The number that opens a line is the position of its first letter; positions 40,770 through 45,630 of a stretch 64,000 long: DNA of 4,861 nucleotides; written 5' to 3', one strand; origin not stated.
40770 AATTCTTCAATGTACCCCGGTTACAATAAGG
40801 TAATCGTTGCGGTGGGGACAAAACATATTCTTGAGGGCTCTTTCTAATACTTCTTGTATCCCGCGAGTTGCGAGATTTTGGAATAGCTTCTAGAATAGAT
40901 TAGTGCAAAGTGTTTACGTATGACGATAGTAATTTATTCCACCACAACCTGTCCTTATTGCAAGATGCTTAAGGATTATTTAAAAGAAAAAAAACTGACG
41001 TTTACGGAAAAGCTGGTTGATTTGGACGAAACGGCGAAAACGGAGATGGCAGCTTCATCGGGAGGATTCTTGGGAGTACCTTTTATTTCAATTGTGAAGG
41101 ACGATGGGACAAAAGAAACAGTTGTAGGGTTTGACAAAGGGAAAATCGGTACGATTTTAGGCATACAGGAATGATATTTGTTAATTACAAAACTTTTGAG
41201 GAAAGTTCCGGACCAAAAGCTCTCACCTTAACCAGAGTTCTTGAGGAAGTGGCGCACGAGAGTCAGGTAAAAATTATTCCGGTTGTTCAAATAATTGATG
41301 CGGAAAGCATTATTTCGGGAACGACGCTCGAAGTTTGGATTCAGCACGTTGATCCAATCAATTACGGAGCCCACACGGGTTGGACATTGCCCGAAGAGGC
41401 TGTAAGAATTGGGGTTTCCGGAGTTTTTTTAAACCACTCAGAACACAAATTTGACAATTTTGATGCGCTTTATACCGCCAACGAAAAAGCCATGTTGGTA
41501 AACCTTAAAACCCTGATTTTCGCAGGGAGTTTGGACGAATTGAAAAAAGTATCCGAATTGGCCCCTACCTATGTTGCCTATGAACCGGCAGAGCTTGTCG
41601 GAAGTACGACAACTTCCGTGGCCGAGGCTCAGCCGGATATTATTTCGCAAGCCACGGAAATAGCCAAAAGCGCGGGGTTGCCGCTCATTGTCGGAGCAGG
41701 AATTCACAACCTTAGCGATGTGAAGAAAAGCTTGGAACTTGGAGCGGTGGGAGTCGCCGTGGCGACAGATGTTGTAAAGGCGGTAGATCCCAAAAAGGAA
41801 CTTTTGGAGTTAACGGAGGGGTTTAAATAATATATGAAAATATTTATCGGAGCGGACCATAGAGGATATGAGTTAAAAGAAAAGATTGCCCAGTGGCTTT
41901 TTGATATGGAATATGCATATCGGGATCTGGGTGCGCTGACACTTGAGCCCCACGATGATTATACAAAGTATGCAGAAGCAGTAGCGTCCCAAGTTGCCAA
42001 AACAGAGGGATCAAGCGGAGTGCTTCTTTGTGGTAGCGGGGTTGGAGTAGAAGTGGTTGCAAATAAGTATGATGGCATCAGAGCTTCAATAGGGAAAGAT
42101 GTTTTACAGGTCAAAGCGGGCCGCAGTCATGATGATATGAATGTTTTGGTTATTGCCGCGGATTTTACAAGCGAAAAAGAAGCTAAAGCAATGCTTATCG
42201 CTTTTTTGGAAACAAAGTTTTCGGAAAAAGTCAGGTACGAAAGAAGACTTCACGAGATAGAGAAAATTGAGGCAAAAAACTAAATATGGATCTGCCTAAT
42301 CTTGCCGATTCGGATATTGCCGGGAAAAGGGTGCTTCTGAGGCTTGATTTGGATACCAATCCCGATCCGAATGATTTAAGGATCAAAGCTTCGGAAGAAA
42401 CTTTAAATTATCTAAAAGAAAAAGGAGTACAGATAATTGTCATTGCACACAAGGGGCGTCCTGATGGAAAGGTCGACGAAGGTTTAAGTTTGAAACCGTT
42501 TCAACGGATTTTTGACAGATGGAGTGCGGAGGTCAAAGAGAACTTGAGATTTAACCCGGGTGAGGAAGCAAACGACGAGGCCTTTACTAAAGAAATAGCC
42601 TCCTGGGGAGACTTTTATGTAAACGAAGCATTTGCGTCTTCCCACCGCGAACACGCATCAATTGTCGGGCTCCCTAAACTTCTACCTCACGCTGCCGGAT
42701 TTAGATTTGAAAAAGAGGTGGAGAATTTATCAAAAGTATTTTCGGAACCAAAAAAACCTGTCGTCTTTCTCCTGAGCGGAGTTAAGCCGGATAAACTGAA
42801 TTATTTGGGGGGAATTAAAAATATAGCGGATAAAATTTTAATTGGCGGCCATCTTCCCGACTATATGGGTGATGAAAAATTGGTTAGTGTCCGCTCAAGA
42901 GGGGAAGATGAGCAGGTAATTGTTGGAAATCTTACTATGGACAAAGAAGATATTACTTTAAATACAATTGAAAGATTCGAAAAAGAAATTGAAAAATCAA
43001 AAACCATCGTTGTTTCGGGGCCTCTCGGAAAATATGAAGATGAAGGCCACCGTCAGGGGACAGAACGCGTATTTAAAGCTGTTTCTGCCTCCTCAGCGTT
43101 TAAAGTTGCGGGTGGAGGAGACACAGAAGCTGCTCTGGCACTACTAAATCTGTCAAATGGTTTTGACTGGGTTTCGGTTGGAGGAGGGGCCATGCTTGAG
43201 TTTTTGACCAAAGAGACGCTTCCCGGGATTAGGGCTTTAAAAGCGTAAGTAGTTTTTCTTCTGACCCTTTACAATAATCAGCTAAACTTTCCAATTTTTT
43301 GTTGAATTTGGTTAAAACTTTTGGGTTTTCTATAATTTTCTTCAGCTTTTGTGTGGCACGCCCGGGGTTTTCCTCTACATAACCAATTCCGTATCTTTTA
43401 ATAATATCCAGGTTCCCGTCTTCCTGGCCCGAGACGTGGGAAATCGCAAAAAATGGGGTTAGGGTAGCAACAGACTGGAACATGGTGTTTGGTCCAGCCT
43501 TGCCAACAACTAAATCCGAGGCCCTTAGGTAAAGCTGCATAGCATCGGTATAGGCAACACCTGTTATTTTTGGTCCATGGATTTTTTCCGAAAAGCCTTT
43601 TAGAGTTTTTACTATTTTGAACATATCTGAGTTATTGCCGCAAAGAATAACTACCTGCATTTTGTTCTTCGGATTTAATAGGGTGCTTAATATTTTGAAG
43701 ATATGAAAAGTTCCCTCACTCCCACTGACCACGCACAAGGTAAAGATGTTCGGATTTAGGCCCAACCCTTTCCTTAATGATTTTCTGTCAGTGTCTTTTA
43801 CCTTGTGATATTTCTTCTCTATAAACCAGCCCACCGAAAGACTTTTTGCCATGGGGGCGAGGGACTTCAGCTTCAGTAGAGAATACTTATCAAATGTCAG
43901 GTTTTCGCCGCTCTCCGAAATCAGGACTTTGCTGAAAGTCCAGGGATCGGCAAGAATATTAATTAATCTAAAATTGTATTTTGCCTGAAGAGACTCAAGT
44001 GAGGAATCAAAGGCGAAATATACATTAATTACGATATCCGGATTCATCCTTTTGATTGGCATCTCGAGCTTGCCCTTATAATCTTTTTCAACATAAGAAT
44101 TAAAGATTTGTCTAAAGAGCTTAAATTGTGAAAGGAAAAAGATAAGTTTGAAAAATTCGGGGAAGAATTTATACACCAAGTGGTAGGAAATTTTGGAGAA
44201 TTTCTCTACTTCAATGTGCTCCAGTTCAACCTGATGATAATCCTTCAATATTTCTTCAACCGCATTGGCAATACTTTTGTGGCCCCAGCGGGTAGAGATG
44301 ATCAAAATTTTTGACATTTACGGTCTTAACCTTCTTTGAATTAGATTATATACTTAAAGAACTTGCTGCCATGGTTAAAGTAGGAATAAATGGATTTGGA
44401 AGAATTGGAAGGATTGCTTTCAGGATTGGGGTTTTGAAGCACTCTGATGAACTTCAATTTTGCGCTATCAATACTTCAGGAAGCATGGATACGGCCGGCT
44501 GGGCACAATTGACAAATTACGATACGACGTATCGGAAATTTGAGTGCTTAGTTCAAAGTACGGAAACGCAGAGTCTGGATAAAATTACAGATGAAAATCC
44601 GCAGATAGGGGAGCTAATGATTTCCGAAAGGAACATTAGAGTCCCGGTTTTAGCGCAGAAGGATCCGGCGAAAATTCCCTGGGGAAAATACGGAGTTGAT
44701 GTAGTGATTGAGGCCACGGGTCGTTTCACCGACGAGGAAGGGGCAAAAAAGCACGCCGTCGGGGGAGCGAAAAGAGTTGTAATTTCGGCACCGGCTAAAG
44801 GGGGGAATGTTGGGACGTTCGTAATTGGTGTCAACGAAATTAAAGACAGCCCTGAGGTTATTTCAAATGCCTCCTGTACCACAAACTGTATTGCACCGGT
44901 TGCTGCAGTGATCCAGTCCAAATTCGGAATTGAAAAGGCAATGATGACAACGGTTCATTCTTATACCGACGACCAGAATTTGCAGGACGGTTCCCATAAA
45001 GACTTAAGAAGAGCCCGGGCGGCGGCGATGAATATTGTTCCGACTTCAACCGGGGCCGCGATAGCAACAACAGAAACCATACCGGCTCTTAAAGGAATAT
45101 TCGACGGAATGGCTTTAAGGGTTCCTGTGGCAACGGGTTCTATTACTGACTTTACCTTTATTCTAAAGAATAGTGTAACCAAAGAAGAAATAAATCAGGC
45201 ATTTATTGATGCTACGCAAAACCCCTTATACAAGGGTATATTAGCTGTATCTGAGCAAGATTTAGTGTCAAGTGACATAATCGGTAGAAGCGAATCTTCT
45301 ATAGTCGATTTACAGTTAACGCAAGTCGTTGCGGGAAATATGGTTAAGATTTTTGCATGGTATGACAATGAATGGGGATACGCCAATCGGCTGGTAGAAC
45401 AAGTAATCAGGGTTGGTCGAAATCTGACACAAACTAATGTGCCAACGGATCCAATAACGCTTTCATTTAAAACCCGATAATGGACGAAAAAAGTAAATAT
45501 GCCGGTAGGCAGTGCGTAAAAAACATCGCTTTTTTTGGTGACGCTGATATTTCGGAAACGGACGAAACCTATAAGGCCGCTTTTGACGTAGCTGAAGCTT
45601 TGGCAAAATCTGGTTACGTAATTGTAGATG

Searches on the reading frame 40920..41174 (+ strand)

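Call 61: search_protein_families(library=pfam, proteins=[window:40920-41174:+], max_evalue=0.0001)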
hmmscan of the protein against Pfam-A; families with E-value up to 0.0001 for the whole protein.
window:40920-41174:+ (84 aa): 2 families
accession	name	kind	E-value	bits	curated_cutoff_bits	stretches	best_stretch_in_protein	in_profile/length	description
PF00462.30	Glutaredoxin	-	2.1e-12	47.5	22.9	1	3-56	1-53/60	Glutaredoxin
PF00085.26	Thioredoxin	-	4.5e-05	23.8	23.5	1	3-73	22-93/103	Thioredoxin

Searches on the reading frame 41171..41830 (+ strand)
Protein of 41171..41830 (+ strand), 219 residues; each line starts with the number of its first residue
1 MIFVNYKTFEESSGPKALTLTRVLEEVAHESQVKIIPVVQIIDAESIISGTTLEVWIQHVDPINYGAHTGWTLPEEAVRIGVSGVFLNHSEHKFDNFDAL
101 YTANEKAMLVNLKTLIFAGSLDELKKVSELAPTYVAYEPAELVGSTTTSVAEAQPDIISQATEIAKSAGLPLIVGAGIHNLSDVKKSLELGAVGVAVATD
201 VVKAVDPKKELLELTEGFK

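Call 61: search_protein_families(library=pfam, proteins=[window:41171-41830:+], max_evalue=0.0001)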
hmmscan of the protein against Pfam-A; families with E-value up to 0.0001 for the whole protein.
window:41171-41830:+ (219 aa): 3 families
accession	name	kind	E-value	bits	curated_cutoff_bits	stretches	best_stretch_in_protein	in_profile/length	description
PF00121.24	TIM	-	2.4e-19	70.3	20.1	2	1-96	2-98/245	Triosephosphate isomerase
PF00977.27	His_biosynth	-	2.4e-06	27.6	23.6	1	123-212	27-116/228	Histidine biosynthesis protein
PF05690.20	ThiG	-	4.4e-06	26.7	23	1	163-208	169-214/247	Thiazole biosynthesis protein ThiG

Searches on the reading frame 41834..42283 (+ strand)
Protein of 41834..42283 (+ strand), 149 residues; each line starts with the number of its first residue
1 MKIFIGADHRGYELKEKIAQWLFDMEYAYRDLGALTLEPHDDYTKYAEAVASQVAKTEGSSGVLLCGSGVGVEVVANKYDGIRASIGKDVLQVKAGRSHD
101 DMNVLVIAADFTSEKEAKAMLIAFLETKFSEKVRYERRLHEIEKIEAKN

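Call 61: search_protein_families(library=pfam, proteins=[window:41834-42283:+], max_evalue=0.0001)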
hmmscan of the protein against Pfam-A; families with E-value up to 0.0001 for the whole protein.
window:41834-42283:+ (149 aa): 1 family
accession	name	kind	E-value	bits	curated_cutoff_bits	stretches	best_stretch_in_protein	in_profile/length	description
PF02502.23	LacAB_rpiB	-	9.6e-39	132.9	24.7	1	3-142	1-138/138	Ribose/Galactose Isomerase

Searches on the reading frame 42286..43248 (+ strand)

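Call 62: search_protein_families(library=pfam, proteins=[window:42286-43248:+], max_evalue=0.0001)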
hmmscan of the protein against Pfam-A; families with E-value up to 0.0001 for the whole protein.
window:42286-43248:+ (320 aa): 1 family
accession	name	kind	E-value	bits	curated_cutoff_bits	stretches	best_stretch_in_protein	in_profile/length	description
PF00162.24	PGK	-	2.6e-72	244.4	27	3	85-191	110-217/379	Phosphoglycerate kinase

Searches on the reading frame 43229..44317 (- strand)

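Call 62: search_protein_families(library=pfam, proteins=[window:43229-44317:-], max_evalue=0.0001)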
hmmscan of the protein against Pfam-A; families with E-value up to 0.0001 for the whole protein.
window:43229-44317:- (362 aa): 2 families
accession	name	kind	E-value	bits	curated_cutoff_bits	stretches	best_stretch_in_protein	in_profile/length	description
PF04101.22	Glyco_tran_28_C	-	4.6e-10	40.2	22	1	193-291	1-96/166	Glycosyltransferase family 28 C-terminal domain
PF06925.17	MGDG_synth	-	5.2e-06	27.1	25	1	16-124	4-125/169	Monogalactosyldiacylglycerol (MGDG) synthase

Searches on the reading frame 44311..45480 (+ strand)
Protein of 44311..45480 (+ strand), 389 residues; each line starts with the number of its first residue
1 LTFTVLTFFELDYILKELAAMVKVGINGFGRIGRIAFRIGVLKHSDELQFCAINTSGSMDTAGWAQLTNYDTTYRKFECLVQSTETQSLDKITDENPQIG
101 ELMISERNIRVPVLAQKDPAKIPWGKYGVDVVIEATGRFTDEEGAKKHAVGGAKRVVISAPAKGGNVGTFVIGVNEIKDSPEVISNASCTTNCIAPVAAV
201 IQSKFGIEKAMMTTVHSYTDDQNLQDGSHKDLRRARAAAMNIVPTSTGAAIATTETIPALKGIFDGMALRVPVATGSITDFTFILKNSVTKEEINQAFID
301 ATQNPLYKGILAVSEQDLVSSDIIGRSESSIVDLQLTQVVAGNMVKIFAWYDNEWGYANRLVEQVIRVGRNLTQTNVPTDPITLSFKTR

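Call 62: search_protein_families(library=pfam, proteins=[window:44311-45480:+], max_evalue=0.0001)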
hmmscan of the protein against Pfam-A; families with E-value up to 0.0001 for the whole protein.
window:44311-45480:+ (389 aa): 2 families
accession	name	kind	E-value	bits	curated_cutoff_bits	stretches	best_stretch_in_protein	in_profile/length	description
PF02800.25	Gp_dh_C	-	4.4e-58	195.8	24.4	1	194-351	1-158/158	Glyceraldehyde 3-phosphate dehydrogenase, C-terminal domain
PF00044.30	Gp_dh_N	-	2.7e-24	85.8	31.7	1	22-141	1-100/101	Glyceraldehyde 3-phosphate dehydrogenase, NAD binding domain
